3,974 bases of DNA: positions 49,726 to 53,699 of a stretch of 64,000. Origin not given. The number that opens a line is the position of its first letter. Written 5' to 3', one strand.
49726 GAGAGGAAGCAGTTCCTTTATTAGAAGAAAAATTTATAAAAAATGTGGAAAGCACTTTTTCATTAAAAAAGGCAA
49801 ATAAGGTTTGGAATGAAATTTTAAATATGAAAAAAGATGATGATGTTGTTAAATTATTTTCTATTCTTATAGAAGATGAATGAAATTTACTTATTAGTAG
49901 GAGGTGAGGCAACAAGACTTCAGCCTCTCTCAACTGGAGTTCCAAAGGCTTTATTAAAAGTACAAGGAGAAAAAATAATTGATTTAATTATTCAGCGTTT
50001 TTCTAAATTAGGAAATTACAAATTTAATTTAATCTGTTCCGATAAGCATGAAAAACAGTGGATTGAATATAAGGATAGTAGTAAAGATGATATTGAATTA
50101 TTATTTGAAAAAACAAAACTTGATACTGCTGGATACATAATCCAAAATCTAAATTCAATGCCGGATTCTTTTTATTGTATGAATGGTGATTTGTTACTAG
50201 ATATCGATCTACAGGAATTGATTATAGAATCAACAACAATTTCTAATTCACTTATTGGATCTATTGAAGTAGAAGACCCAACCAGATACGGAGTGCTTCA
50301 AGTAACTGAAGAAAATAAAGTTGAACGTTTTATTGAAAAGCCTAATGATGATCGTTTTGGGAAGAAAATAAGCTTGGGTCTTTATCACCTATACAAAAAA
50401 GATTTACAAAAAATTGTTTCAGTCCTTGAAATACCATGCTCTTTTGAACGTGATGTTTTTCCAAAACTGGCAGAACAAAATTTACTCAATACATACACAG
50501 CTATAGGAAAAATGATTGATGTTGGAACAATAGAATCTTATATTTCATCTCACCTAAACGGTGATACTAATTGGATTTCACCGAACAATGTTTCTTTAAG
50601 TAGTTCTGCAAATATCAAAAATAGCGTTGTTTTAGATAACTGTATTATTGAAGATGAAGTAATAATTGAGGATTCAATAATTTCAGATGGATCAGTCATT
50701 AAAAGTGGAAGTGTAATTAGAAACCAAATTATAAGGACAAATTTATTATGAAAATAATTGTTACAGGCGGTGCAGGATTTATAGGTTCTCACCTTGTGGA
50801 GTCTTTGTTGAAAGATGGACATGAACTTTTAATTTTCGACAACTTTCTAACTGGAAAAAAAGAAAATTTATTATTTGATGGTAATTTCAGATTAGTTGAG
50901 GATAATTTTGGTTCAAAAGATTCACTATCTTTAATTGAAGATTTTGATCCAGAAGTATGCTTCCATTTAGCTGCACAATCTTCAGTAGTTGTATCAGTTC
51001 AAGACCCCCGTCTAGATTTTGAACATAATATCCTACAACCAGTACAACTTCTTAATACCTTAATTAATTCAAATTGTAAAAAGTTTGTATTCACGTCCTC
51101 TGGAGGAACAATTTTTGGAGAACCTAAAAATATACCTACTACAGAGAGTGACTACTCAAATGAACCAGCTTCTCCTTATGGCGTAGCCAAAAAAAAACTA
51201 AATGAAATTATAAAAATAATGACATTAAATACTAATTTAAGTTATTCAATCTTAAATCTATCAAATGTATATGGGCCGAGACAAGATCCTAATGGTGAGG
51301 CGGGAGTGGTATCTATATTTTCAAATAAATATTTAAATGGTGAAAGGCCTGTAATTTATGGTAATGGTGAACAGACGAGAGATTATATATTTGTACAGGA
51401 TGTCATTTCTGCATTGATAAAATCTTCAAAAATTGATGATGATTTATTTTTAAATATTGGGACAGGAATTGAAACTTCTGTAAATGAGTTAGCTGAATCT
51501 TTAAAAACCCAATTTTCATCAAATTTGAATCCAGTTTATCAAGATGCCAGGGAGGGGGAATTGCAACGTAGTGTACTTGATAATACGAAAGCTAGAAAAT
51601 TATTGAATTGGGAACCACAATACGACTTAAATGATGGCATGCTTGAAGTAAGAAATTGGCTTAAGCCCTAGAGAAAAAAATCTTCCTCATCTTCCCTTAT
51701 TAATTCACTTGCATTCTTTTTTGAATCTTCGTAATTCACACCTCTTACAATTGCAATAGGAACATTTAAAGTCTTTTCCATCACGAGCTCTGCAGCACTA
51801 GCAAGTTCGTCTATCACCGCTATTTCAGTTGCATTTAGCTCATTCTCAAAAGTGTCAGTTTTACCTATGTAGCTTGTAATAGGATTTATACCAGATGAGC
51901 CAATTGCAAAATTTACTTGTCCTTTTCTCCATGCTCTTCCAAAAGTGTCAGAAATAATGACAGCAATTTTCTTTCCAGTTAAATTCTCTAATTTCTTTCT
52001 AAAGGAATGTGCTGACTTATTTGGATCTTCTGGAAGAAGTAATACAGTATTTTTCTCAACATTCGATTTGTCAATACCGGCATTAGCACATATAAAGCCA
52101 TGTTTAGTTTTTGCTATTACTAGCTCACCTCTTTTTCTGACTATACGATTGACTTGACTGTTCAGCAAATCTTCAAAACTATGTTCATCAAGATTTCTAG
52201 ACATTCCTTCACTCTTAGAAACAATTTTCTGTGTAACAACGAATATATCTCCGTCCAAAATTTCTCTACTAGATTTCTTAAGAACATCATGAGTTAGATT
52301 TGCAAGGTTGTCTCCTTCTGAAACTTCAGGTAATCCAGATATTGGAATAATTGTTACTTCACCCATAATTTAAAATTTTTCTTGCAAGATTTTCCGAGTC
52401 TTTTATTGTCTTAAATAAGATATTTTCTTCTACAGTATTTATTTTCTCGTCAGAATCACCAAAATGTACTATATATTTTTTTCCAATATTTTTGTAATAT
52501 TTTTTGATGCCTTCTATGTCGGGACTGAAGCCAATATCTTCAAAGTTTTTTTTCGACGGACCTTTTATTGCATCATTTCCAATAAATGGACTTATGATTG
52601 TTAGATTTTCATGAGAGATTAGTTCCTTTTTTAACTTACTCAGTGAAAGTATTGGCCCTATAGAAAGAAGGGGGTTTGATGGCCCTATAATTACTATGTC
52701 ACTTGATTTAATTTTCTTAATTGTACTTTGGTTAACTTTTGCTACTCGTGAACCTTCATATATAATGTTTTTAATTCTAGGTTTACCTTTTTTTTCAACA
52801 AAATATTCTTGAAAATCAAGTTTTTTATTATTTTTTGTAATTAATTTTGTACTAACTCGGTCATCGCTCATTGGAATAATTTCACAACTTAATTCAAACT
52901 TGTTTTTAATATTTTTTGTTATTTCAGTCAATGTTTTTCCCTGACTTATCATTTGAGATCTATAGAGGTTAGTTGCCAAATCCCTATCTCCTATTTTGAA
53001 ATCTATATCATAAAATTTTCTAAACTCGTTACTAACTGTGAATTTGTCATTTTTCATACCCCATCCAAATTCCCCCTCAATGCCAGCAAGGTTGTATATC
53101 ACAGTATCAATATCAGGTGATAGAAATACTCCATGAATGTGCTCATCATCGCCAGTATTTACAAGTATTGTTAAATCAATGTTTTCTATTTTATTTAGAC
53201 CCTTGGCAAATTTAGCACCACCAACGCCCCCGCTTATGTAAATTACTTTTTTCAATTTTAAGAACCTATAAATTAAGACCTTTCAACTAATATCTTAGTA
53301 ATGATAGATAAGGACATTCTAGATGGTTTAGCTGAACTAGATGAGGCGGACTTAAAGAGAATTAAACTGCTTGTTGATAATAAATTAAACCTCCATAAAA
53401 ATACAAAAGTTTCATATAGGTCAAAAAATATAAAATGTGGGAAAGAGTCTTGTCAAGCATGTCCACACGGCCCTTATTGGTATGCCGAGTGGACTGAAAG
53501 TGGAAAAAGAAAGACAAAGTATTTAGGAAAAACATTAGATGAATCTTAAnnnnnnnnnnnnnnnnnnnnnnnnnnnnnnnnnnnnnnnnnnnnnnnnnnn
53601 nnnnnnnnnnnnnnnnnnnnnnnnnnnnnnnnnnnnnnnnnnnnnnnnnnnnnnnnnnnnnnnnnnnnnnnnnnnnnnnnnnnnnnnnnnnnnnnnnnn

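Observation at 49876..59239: Complete predicted mannose-activation and polyprenyl-phosphate glycosylation module (zinc-ribbon + GT-C + GtrA + GT2) between cofD/cofE and pmm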

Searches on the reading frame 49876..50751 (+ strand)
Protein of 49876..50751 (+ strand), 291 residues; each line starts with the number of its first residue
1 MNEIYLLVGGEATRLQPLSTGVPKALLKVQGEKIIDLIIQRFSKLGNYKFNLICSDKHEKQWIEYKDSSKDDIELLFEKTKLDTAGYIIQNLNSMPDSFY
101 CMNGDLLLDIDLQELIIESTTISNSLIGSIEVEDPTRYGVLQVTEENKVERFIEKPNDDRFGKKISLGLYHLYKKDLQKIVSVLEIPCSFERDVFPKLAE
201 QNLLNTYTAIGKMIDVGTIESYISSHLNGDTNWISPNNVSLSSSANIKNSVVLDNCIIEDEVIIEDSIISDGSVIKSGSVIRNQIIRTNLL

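Call 4: search_protein_families(library=pfam, proteins=[window:49876-50751:+], max_evalue=0.01)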
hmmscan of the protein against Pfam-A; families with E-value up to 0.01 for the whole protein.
window:49876-50751:+ (291 aa): 7 families
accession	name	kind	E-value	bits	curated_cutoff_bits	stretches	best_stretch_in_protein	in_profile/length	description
PF00483.29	NTP_transferase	-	3.1e-28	99.4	21.2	1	6-226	4-239/245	Nucleotidyl transferase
PF25084.1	LbH_EIF2B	-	3.8e-06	27.3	54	1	237-288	26-77/105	EIF2B subunit epsilon LbH domain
PF24894.1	Hexapep_GlmU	-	0.0003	21.3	23.3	1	242-286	27-71/104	GlmU-like, C-terminal hexapeptide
PF07959.18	Fucose_pyrophosphorylase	-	0.0019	17.7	34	1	201-286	250-326/418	Fucose pyrophosphorylase domain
PF00132.30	Hexapep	-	0.0022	18.1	27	1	249-283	1-36/36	Bacterial transferase hexapeptide (six repeats)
PF12804.13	NTP_transf_3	-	0.0023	18.6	27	1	6-47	3-39/160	MobA-like NTP transferase domain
PF25247.1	LbH_GLGC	-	0.0096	16.3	27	1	243-286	9-51/135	GLGC left-handed parallel beta-helix domain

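Call 5: search_protein_families(library=ncbifam, proteins=[window:49876-50751:+], max_evalue=0.01)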
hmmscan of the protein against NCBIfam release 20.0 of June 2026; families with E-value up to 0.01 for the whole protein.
window:49876-50751:+ (291 aa): 29 families (the best 25 are shown)
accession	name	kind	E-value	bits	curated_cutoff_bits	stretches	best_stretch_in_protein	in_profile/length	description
NF052502.1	man1P_GTase_Rv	exception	4.1e-33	114.7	440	2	5-224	4-225/352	mannose-1-phosphate guanylyltransferase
TIGR03992.1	Arch_glmU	subfamily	1.1e-28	100.2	292.1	1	6-182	5-178/393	bifunctional sugar-1-phosphate nucleotidylyltransferase/acetyltransferase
NF041173.1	Sug_nt_acttase_Thmprot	equivalog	3.2e-20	72.4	600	1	5-278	4-266/405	bifunctional sugar-1-phosphate nucleotidylyltransferase/acetyltransferase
TIGR02091.1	glgC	equivalog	7e-19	68.1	424.9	1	6-286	5-333/364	glucose-1-phosphate adenylyltransferase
TIGR01208.1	rmlA_long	equivalog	2.2e-18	66.3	320.25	1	6-286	4-302/353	glucose-1-phosphate thymidylyltransferase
NF049965.1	GlMnHpPGnyltfHddC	equivalog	9.9e-18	64.6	300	1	5-191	4-184/221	D-glycero-D-manno-heptose 1-phosphate guanosyltransferase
NF003670.0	PRK05293.1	equivalog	4.3e-17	62.1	470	2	96-227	118-256/382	glucose-1-phosphate adenylyltransferase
NF041313.1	UDPGP_AglF_Halo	equivalog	2.8e-16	59.7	400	1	6-172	5-174/234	UTP--glucose-1-phosphate uridylyltransferase AglF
TIGR01173.1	glmU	equivalog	4.1e-14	52.3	366.85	1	4-184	3-184/452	bifunctional UDP-N-acetylglucosamine diphosphorylase/glucosamine-1-phosphate N-acetyltransferase GlmU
NF002772.0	PRK02862.1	equivalog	4.8e-13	48.6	537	2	166-285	209-326/429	glucose-1-phosphate adenylyltransferase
NF001947.0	PRK00725.1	subfamily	1.5e-11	43.7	470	1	5-226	20-284/426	glucose-1-phosphate adenylyltransferase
TIGR02623.1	G1P_cyt_trans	equivalog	1.7e-11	44.1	300.25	1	93-212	115-228/255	glucose-1-phosphate cytidylyltransferase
NF010940.0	PRK14360.1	equivalog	7.1e-11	41.3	602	1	4-185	4-189/452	bifunctional UDP-N-acetylglucosamine diphosphorylase/glucosamine-1-phosphate N-acetyltransferase GlmU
NF002023.0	PRK00844.1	subfamily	1.1e-10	41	458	1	240-288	323-371/408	glucose-1-phosphate adenylyltransferase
NF010939.0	PRK14359.1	equivalog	8.5e-10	37.8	592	1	4-184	5-182/430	bifunctional UDP-N-acetylglucosamine diphosphorylase/glucosamine-1-phosphate N-acetyltransferase GlmU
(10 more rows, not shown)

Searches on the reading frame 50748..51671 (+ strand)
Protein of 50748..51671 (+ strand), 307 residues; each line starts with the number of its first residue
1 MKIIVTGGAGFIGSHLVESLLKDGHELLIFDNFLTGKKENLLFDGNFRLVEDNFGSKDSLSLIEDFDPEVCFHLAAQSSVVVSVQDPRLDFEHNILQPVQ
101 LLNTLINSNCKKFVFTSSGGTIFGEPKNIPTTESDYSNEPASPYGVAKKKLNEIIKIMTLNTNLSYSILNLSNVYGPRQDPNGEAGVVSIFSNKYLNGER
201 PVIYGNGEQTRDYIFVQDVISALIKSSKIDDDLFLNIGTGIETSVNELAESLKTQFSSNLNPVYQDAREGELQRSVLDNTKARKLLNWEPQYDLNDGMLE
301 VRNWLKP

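Call 4: search_protein_families(library=pfam, proteins=[window:50748-51671:+], max_evalue=0.01)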
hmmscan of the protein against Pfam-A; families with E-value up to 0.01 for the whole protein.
window:50748-51671:+ (307 aa): 8 families
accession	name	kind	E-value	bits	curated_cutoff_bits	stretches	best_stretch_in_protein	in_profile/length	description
PF16363.11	GDP_Man_Dehyd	-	1.4e-48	166.5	27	1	4-298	1-329/332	GDP-mannose 4,6 dehydratase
PF01370.27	Epimerase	-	6.3e-47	160.4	20.9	1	3-225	1-223/240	NAD dependent epimerase/dehydratase family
PF01073.25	3Beta_HSD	-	2.3e-10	40.4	22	1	4-227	1-229/280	3-beta hydroxysteroid dehydrogenase/isomerase family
PF02719.21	Polysacc_synt_2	-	7.2e-08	32.4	20.2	1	3-252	1-243/293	Polysaccharide biosynthesis protein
PF04321.23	RmlD_sub_bind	-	4.6e-07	29.6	27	1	1-178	1-155/287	RmlD substrate binding domain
PF07993.18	NAD_binding_4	-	2.2e-05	24.2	20.1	1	5-26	1-22/258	Male sterility protein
PF13460.12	NAD_binding_10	-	0.00038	20.8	27.2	1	7-172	1-144/184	NAD(P)H-binding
PF08659.16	KR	-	0.0028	18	22.6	0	3-30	3-30/180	KR domain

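Call 5: search_protein_families(library=ncbifam, proteins=[window:50748-51671:+], max_evalue=0.01)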
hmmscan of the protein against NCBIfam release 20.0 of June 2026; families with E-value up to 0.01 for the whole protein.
window:50748-51671:+ (307 aa): 26 families (the best 25 are shown)
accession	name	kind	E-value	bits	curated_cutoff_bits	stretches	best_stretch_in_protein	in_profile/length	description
TIGR01179.1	galE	equivalog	2.4e-47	161.4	262.3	1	2-301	1-321/332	UDP-glucose 4-epimerase GalE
TIGR01181.1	dTDP_gluc_dehyt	equivalog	1.3e-37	129.6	365.1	1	2-304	1-310/321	dTDP-glucose 4,6-dehydratase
TIGR04180.1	EDH_00030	hypoth_equivalog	5.3e-33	114.4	475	1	3-293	1-297/297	NAD-dependent 4,6-dehydratase LegB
TIGR02197.1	heptose_epim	equivalog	2.3e-29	102.6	274.6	1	3-265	1-269/316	ADP-glyceromanno-heptose 6-epimerase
NF007956.0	PRK10675.1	subfamily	1.6e-28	99.8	394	1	1-300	1-324/338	UDP-glucose 4-epimerase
NF011728.1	PRK15181.1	equivalog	9.8e-28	97.1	760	1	3-304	18-336/348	Vi polysaccharide biosynthesis UDP-N-acetylglucosaminuronic acid C-4 epimerase TviC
NF007490.0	PRK10084.1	subfamily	3.4e-21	75.6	649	2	134-304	157-333/361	dTDP-glucose 4,6-dehydratase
NF008360.0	PRK11150.1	equivalog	5.3e-21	75.1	452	1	3-252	2-250/310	ADP-glyceromanno-heptose 6-epimerase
NF007582.0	PRK10217.1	equivalog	3.9e-19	69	698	1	2-304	3-330/355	dTDP-glucose 4,6-dehydratase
TIGR02622.1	CDP_4_6_dhtase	equivalog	1e-14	54.4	278.45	1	2-114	6-124/352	CDP-glucose 4,6-dehydratase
NF043036.1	ErythonDh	equivalog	6.1e-14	51.9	325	1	1-232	1-238/321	D-erythronate dehydrogenase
TIGR01472.1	gmd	equivalog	6e-13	48.7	415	1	4-261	4-273/342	GDP-mannose 4,6-dehydratase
NF047922.1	GDPFucSynFcl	equivalog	9.7e-13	48.2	500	1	2-304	4-300/308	GDP-L-fucose synthase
NF008872.0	PRK11908.1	equivalog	7.6e-12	44.9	294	1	1-258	2-273/349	bifunctional UDP-4-keto-pentose/UDP-xylose synthase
TIGR03466.1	HpnA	hypoth_equivalog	1.4e-11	43.9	367.65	1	1-178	1-174/327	hopanoid-associated sugar epimerase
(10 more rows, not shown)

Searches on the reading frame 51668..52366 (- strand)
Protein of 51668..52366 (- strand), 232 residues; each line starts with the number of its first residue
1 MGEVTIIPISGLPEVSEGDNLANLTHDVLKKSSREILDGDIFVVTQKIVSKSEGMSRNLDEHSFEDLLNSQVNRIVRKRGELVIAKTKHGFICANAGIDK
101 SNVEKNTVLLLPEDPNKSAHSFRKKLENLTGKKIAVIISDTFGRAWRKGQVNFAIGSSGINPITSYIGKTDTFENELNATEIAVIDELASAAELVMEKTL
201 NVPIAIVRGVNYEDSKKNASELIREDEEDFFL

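Call 4: search_protein_families(library=pfam, proteins=[window:51668-52366:-], max_evalue=0.01)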
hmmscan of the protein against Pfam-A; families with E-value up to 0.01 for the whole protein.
window:51668-52366:- (232 aa): 1 family
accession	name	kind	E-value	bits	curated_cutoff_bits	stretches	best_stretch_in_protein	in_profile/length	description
PF01996.21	F420_ligase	-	8.4e-59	199.1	25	1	12-209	4-218/218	F420-0:Gamma-glutamyl ligase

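Call 5: search_protein_families(library=ncbifam, proteins=[window:51668-52366:-], max_evalue=0.01)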
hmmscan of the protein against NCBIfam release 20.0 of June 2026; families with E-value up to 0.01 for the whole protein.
window:51668-52366:- (232 aa): 5 families
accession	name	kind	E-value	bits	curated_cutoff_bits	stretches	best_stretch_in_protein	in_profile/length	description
NF009810.0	PRK13294.1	equivalog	3.5e-73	247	304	1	3-231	12-242/449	coenzyme F420-0:L-glutamate ligase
TIGR01916.1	F420_cofE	equivalog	5.3e-70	235.6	180.65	1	5-231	2-243/244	coenzyme F420-0:L-glutamate ligase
NF009809.0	PRK13293.1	equivalog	9.6e-61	205.3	274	2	75-231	86-243/253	coenzyme F420-0:L-glutamate ligase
TIGR04132.1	intra_fol_E_lig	hypoth_equivalog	1.6e-26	93.2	350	1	26-209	18-202/241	putative folate metabolism gamma-glutamate ligase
NF041121.1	SAV_2336_NTERM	domain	0.0028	16.6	200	1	101-151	196-245/475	SAV_2336 N-terminal domain-related protein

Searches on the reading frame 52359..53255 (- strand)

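Call 4: search_protein_families(library=pfam, proteins=[window:52359-53255:-], max_evalue=0.01)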
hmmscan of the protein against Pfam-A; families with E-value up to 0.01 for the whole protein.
window:52359-53255:- (298 aa): 1 family
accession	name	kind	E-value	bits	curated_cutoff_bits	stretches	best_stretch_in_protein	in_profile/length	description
PF01933.23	CofD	-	6e-41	141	30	1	4-226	1-218/290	2-phospho-L-lactate transferase CofD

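Call 5: search_protein_families(library=ncbifam, proteins=[window:52359-53255:-], max_evalue=0.01)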
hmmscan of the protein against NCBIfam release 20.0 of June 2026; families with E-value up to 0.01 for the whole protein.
window:52359-53255:- (298 aa): 2 families
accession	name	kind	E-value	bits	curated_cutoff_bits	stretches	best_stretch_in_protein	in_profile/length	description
TIGR01819.1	F420_cofD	equivalog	8.7e-81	271.2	257.45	1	4-295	1-300/301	2-phospho-L-lactate transferase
TIGR01826.1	CofD_related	subfamily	3.6e-09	36.5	196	1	109-216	100-204/310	uridine diphosphate-N-acetylglucosamine-binding protein YvcK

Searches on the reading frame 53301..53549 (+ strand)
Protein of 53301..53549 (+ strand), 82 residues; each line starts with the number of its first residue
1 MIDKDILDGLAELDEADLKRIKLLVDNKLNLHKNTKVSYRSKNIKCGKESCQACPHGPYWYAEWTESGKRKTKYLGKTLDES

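Call 4: search_protein_families(library=pfam, proteins=[window:53301-53549:+], max_evalue=0.01)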
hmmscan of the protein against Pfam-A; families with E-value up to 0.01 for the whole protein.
window:53301-53549:+ (82 aa): 1 family
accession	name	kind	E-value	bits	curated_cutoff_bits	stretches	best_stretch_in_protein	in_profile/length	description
PF20586.3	DUF6788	-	0.00012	22.6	27.2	1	30-77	17-69/103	Family of unknown function (DUF6788)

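Call 5: search_protein_families(library=ncbifam, proteins=[window:53301-53549:+], max_evalue=0.01)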
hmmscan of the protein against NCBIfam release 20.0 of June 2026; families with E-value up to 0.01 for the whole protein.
window:53301-53549:+ (82 aa): 0 families

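Call 71: search_solved_structures(query=A4, max_evalue=10, show_alignments=1)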
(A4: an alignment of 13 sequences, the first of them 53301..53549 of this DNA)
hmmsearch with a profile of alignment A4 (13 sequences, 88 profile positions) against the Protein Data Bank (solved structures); distinct sequences matched with E-value up to 10: 2.
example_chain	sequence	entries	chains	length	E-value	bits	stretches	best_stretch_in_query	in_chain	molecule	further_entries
1sde_A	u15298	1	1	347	0.65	13.4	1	23-81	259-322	D-alanyl-D-alanine carboxypeptidase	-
1cef_A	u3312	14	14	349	0.65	13.4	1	23-81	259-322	D-ALANYL-D-ALANINE CARBOXYPEPTIDASE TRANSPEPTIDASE | D-ALANYL-D-ALANINE CARBOXYPEPTIDASE | D-alanyl-D-alanine carboxypeptidase precursor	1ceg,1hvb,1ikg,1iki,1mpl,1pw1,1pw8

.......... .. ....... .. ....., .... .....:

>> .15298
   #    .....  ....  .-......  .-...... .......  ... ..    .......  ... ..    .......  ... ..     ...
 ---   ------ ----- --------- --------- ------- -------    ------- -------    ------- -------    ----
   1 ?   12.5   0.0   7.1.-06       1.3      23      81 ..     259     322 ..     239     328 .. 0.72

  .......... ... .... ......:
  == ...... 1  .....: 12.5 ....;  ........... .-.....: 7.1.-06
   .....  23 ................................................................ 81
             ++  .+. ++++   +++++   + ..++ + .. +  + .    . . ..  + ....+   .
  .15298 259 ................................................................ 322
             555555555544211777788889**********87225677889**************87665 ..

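Call 72: search_protein_families(library=phrogs, proteins=[window:53301-53549:+], max_evalue=0.1)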
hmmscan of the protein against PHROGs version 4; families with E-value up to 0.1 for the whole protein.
window:53301-53549:+ (82 aa): 1 family
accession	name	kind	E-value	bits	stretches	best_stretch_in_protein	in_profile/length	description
phrog_29690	-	unknown function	0.041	14.9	1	34-73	54-92/172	-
